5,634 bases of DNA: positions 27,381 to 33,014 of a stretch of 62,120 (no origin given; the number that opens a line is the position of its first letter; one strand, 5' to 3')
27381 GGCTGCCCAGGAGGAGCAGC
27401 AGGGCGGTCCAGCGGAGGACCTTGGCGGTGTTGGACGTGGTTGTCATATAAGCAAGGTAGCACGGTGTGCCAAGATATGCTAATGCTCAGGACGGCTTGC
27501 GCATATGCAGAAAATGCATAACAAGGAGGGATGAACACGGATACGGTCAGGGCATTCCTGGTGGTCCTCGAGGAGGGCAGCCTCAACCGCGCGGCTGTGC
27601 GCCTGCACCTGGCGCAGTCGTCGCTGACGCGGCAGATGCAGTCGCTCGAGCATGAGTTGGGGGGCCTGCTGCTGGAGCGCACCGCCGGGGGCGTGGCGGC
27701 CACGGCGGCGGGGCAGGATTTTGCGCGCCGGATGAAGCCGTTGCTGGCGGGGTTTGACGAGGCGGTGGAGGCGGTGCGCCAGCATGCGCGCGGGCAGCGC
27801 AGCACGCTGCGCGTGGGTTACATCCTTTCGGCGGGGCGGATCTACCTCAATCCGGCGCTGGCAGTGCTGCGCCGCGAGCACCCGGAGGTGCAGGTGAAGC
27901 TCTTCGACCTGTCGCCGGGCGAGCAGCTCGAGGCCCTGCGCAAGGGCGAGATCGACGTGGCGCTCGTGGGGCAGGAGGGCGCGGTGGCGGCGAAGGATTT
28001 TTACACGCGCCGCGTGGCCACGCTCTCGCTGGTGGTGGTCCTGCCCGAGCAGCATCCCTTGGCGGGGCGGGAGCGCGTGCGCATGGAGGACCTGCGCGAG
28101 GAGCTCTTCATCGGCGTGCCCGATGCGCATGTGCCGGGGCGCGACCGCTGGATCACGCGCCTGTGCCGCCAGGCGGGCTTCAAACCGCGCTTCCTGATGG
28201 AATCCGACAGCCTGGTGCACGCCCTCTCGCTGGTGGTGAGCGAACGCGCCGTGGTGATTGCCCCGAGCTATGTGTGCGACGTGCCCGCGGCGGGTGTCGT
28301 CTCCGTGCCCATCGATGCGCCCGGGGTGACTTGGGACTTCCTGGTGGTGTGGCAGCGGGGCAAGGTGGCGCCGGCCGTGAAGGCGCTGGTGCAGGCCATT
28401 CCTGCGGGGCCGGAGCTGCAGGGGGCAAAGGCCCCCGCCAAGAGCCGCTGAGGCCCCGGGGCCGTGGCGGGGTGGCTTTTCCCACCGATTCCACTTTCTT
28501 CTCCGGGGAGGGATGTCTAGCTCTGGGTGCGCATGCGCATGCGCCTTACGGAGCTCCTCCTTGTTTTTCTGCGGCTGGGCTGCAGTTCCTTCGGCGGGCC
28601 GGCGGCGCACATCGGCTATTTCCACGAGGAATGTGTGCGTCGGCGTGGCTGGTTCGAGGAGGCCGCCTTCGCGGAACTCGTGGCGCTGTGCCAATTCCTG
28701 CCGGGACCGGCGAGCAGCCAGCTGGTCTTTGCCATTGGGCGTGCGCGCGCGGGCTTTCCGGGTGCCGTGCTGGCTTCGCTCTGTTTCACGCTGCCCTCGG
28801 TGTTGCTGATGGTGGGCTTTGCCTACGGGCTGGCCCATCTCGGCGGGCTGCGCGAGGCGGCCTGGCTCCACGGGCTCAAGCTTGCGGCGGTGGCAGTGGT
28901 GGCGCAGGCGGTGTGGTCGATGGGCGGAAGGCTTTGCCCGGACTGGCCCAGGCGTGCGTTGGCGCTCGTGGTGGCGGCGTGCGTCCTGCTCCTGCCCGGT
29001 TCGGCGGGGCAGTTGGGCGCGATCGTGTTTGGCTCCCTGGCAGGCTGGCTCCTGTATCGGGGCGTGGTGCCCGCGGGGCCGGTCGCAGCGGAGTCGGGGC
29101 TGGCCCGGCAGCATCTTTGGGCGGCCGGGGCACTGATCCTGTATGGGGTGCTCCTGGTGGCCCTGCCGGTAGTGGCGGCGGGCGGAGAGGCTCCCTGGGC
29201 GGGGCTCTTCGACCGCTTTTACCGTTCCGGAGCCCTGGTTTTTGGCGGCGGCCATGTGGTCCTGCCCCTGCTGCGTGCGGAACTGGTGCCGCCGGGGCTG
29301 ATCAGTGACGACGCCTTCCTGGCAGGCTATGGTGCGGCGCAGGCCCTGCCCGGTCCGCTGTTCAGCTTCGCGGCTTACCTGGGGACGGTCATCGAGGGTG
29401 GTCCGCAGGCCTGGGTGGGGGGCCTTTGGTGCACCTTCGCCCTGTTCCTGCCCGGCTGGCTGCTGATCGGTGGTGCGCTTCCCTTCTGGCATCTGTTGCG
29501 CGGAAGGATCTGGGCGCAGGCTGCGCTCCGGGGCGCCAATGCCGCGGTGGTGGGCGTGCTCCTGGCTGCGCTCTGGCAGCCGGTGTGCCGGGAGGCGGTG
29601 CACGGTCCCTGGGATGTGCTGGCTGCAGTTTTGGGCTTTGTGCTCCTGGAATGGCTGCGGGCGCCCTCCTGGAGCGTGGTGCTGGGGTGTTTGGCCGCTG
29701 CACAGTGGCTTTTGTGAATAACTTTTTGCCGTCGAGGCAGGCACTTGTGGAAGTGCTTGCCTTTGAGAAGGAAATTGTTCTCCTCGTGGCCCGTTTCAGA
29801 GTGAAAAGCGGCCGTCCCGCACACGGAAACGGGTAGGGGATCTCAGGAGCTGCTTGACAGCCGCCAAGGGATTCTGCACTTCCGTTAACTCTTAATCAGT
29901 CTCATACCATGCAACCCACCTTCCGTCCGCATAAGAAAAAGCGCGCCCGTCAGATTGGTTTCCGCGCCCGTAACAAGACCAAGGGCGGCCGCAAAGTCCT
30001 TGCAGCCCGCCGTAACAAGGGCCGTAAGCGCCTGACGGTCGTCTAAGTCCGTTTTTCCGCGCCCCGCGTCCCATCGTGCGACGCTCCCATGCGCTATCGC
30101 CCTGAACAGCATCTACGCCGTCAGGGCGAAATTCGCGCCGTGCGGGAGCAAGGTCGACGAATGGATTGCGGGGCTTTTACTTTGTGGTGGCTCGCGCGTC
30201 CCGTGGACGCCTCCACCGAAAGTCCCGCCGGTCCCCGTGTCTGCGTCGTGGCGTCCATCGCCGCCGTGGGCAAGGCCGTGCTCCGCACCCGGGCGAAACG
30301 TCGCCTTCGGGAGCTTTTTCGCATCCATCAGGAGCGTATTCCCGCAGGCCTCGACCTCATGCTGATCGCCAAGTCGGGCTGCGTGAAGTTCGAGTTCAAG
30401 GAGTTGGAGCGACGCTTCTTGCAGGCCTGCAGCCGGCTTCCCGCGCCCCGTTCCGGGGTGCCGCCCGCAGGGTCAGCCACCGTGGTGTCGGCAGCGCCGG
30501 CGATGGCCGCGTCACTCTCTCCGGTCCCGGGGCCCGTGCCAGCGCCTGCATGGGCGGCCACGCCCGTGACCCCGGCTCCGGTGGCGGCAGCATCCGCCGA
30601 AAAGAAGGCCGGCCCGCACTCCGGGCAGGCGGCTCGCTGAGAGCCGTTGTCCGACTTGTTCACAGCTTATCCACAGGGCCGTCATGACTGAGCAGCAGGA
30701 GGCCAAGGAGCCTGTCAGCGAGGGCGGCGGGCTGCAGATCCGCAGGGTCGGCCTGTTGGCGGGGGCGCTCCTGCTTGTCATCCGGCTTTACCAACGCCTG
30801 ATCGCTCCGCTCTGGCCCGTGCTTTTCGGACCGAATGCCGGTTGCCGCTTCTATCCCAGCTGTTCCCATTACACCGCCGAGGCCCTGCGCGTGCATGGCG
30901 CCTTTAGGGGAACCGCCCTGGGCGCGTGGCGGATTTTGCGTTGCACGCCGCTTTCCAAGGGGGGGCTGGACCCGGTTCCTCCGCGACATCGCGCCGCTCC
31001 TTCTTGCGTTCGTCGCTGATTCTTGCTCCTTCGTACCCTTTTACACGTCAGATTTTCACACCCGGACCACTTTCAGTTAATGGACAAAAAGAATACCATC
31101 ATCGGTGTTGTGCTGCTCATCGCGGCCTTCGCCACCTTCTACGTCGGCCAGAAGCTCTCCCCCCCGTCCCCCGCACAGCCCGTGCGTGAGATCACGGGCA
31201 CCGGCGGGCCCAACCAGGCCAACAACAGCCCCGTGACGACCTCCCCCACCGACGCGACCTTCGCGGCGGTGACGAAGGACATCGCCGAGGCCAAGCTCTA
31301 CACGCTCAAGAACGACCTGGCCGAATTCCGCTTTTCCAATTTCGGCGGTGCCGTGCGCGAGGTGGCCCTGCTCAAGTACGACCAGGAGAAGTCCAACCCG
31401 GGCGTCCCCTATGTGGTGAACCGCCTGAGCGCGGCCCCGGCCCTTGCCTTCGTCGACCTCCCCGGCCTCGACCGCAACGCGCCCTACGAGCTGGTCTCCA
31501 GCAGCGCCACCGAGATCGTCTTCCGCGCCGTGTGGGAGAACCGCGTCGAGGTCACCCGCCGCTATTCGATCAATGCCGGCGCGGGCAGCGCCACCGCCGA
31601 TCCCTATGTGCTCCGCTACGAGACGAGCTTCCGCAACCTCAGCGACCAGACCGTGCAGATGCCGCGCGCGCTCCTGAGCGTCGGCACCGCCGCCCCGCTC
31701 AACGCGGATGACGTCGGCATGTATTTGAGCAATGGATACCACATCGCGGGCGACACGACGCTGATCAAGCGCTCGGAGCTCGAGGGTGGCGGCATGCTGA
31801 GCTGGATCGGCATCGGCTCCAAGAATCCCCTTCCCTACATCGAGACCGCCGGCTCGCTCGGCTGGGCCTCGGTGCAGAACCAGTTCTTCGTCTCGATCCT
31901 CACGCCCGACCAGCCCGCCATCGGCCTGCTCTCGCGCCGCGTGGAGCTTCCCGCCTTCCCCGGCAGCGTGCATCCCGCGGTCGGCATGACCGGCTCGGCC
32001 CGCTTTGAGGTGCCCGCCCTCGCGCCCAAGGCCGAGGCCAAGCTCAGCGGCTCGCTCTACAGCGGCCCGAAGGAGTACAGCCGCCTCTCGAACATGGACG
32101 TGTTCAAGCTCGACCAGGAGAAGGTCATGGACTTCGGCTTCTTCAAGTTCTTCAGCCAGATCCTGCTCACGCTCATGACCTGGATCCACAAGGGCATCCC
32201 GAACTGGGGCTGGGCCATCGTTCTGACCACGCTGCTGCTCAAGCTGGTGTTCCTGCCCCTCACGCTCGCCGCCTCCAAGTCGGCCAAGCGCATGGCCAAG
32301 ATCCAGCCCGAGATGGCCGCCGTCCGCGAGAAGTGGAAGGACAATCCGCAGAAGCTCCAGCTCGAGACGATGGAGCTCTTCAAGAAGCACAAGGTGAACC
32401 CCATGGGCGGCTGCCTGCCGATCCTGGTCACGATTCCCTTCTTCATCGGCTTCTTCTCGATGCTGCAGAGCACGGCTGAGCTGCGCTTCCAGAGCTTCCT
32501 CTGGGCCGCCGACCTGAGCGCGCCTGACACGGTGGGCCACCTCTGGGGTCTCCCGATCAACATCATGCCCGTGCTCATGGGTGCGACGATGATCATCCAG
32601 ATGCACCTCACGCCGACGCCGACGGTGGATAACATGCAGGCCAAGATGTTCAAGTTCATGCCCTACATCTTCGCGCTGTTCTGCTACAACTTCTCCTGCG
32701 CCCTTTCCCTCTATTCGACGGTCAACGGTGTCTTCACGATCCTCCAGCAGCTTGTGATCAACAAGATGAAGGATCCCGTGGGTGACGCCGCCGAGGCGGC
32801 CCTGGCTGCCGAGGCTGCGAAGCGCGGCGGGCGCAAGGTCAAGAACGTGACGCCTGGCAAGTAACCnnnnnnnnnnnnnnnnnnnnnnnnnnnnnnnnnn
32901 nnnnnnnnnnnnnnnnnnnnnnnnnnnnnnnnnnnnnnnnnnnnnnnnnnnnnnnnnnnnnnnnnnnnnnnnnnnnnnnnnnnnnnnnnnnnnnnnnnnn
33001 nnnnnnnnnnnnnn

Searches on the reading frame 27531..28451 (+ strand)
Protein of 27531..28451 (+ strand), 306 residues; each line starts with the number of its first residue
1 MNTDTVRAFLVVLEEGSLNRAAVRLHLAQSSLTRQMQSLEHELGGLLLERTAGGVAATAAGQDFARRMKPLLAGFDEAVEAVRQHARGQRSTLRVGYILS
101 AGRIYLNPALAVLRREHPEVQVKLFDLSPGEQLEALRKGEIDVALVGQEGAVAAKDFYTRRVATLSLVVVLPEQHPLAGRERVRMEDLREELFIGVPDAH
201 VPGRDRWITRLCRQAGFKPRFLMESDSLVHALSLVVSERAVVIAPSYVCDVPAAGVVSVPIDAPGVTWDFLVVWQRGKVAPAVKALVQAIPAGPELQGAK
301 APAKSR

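Call 48: search_protein_families(library=pfam, proteins=[window:27531-28451:+], max_evalue=0.0001)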
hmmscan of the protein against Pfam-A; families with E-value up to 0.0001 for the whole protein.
window:27531-28451:+ (306 aa): 2 families
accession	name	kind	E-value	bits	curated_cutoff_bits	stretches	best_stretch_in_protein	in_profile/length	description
PF03466.25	LysR_substrate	-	3e-40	138.3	28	1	87-290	2-204/209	LysR substrate binding domain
PF00126.33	HTH_1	-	2.1e-16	60.1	26.6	1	5-62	3-60/60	Bacterial regulatory helix-turn-helix protein, lysR family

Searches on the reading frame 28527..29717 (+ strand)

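Call 48: search_protein_families(library=pfam, proteins=[window:28527-29717:+], max_evalue=0.0001)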
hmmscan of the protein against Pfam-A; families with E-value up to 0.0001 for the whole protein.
window:28527-29717:+ (396 aa): 1 family
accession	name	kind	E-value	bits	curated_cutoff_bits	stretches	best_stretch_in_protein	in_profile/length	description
PF02417.20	Chromate_transp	-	8.2e-73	244.3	28.6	2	9-174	2-166/166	Chromate transporter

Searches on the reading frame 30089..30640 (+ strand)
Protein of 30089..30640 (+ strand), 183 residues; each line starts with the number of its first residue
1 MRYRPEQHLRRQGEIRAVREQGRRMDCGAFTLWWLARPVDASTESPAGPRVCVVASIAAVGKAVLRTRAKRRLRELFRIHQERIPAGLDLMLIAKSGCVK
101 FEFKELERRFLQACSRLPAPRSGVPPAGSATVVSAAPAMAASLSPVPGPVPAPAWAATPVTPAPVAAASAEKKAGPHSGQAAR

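Call 4: search_protein_families(library=pfam, proteins=[window:30089-30640:+], max_evalue=0.01)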
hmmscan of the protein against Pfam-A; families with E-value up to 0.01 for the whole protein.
window:30089-30640:+ (183 aa): 1 family
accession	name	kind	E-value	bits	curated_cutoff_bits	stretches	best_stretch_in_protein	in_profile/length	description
PF00825.24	Ribonuclease_P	-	1.7e-17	63.9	22.3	1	6-117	4-108/109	Ribonuclease P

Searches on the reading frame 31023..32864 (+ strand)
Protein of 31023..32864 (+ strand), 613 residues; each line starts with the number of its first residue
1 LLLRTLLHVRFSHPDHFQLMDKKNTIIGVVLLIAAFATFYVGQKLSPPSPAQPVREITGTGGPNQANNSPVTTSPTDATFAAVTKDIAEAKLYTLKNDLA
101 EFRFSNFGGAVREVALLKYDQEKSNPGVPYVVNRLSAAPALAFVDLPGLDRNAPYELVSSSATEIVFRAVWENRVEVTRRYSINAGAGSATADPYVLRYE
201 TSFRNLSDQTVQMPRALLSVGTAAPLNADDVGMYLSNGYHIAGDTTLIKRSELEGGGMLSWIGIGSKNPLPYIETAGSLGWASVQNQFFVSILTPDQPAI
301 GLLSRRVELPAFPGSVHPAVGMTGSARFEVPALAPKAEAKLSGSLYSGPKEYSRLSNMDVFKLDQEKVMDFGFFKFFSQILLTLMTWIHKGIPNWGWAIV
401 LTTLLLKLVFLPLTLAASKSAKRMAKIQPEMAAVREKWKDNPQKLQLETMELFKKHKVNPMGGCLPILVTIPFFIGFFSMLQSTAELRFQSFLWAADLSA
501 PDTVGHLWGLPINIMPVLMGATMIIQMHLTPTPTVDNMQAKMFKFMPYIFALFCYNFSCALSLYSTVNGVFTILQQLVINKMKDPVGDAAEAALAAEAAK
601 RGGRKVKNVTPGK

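Call 4: search_protein_families(library=pfam, proteins=[window:31023-32864:+], max_evalue=0.01)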
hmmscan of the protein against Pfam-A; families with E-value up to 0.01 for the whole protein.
window:31023-32864:+ (613 aa): 2 families
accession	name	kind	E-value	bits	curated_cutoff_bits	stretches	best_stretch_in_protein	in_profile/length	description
PF02096.25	60KD_IMP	-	2e-54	184.4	35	1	395-581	1-163/163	60Kd inner membrane protein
PF14849.12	YidC_periplas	-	5.1e-15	56.6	24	1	94-383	3-282/283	YidC periplasmic domain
